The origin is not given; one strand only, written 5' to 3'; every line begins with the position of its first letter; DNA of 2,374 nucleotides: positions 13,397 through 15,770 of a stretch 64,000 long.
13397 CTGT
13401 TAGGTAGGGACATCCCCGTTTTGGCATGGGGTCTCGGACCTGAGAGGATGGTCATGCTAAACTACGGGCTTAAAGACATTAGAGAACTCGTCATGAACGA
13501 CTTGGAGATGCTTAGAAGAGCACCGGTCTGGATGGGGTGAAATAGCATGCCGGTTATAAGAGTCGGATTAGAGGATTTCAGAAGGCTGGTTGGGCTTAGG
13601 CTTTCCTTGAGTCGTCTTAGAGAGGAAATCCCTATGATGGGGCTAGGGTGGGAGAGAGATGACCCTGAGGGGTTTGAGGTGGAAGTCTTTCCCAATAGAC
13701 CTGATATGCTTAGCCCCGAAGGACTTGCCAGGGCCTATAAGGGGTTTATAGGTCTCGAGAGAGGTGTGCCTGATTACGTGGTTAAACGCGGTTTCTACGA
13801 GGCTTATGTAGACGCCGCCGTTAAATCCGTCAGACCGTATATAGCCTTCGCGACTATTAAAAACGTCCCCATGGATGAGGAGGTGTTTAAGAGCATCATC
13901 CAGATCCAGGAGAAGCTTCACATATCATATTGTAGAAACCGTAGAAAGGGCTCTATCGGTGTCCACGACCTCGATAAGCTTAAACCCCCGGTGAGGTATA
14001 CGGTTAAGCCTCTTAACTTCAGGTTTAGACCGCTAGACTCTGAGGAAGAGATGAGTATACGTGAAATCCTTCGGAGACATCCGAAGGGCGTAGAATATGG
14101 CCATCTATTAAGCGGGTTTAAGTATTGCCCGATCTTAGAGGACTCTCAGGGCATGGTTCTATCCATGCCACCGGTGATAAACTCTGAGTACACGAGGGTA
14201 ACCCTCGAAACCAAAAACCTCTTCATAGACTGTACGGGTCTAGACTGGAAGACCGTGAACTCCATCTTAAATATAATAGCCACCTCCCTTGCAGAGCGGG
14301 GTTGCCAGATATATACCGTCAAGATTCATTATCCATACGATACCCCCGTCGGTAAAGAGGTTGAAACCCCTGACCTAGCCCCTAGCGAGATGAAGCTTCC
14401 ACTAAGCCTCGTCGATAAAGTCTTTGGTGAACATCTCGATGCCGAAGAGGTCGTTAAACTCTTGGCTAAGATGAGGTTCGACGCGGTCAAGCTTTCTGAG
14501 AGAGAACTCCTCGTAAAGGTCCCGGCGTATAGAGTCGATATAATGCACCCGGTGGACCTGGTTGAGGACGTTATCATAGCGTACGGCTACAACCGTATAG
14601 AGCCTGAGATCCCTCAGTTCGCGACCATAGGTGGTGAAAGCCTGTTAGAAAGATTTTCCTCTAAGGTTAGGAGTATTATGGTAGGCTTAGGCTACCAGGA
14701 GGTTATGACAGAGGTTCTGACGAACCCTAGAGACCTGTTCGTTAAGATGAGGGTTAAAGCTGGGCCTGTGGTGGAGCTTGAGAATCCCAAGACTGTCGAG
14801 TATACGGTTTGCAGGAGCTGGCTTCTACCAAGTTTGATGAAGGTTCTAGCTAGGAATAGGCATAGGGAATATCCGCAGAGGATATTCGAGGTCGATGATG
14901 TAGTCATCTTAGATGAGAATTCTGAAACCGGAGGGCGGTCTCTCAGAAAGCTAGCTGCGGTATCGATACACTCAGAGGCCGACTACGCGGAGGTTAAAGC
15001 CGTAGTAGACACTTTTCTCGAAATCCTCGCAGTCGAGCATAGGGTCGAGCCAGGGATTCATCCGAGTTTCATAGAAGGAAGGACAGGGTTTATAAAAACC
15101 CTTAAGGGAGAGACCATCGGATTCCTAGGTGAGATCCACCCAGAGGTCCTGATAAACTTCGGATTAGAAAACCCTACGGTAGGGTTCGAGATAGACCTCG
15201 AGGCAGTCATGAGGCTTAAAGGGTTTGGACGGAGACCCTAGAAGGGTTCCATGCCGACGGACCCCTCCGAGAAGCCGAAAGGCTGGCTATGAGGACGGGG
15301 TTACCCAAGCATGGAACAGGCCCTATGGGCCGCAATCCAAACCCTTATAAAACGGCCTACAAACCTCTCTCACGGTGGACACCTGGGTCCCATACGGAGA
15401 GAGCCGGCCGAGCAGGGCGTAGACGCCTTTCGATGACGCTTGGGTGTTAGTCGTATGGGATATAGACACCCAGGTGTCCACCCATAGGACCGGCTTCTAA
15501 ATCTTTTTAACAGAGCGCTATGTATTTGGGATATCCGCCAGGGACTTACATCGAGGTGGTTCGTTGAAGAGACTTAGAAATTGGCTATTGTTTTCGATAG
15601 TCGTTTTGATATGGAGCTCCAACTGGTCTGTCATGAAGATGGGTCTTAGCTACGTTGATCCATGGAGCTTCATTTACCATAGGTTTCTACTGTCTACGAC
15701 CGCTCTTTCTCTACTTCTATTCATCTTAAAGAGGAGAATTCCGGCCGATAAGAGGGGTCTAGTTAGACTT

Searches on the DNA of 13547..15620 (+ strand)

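Call 4: search_rna_families(source=window, start=15150, end=15620, threshold=evalue, max_evalue=10, show_alignments=5)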
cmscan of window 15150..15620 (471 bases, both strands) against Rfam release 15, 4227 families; matches with E-value up to 10: 3.
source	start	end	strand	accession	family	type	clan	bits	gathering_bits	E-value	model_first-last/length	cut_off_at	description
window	15496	15580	+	RF03647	mir-7640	Gene; miRNA;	-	20.2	90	0.087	1-60/60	no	mir-7640 microRNA precursor family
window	15246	15318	+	RF00060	HgcE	Gene; snRNA; snoRNA; HACA-box;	-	16.6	50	0.39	38-111/130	no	HgcE RNA (Pab105)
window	15450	15595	-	RF01946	KCNQ1OT1_1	Gene; lncRNA;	-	8.8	70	0.35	325-464/464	no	KCNQ1 overlapping transcript 1 conserved region 1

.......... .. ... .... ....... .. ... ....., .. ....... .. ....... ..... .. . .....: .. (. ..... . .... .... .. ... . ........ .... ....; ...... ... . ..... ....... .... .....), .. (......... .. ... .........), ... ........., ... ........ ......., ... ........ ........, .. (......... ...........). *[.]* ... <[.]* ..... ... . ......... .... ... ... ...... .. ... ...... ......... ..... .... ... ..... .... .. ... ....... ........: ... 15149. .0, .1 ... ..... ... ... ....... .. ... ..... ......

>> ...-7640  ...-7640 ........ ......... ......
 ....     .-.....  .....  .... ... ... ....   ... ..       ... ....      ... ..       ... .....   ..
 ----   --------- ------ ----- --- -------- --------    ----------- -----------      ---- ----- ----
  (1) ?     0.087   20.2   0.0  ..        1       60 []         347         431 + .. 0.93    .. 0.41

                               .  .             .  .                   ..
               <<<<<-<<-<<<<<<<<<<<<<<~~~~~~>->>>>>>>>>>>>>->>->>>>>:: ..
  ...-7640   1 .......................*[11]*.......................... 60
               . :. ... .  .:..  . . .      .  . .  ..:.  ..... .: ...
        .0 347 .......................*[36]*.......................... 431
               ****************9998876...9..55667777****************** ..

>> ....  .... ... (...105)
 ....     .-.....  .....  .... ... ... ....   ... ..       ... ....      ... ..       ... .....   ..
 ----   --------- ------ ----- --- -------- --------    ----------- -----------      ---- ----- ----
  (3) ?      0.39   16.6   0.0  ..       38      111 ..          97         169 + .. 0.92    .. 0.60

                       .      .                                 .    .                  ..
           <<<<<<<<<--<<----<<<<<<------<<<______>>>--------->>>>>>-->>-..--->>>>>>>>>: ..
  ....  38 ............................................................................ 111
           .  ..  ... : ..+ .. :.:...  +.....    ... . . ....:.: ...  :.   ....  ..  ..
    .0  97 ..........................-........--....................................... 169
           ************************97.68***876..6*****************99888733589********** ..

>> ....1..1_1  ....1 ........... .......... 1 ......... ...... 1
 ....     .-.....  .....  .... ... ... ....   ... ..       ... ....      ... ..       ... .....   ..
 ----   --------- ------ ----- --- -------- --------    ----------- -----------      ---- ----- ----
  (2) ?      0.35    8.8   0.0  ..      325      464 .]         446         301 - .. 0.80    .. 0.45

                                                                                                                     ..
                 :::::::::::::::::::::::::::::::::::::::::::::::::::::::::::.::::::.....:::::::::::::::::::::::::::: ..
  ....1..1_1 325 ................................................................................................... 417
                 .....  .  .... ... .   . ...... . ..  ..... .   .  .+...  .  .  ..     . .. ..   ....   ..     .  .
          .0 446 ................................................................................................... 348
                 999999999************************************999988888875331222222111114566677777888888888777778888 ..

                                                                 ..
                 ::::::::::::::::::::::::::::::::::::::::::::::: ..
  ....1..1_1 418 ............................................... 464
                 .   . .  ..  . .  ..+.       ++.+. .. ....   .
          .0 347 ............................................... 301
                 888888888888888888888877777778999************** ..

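Call 13: search_rna_families(sources=[L001, L002, L003, L004, L005, L006], threshold=gathering)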
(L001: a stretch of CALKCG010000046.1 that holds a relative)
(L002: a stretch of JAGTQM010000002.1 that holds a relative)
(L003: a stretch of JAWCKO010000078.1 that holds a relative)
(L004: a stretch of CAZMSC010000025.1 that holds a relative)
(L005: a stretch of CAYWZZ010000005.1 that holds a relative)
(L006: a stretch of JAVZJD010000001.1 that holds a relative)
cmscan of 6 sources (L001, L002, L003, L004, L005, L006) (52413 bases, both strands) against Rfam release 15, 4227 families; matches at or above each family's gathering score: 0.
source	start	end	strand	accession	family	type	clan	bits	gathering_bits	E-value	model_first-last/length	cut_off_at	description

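Call 57: search_rna_families(source=L029, start=2385, end=2730, threshold=evalue, max_evalue=10, show_alignments=2)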
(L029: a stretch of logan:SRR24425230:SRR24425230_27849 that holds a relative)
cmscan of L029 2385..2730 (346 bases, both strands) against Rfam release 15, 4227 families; matches with E-value up to 10: 4.
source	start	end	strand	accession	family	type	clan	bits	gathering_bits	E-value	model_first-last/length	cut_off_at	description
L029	2550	2621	-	RF02362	Yfr10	Gene; sRNA;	-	25.7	43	0.082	1-78/78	no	Cyanobacterial functional RNA 10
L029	2588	2720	+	RF03860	MIR1520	Gene; miRNA;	CL00145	17.6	53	6.7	1-122/122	no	MIR1520 microRNA precursor family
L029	2520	2582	-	RF03566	mir-4875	Gene; miRNA;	-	14.7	90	4.8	1-73/73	no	mir-4875 microRNA precursor family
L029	2521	2586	-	RF00728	mir-81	Gene; miRNA;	CL00091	12.1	54.5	9.8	1-89/89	no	mir-81 microRNA precursor family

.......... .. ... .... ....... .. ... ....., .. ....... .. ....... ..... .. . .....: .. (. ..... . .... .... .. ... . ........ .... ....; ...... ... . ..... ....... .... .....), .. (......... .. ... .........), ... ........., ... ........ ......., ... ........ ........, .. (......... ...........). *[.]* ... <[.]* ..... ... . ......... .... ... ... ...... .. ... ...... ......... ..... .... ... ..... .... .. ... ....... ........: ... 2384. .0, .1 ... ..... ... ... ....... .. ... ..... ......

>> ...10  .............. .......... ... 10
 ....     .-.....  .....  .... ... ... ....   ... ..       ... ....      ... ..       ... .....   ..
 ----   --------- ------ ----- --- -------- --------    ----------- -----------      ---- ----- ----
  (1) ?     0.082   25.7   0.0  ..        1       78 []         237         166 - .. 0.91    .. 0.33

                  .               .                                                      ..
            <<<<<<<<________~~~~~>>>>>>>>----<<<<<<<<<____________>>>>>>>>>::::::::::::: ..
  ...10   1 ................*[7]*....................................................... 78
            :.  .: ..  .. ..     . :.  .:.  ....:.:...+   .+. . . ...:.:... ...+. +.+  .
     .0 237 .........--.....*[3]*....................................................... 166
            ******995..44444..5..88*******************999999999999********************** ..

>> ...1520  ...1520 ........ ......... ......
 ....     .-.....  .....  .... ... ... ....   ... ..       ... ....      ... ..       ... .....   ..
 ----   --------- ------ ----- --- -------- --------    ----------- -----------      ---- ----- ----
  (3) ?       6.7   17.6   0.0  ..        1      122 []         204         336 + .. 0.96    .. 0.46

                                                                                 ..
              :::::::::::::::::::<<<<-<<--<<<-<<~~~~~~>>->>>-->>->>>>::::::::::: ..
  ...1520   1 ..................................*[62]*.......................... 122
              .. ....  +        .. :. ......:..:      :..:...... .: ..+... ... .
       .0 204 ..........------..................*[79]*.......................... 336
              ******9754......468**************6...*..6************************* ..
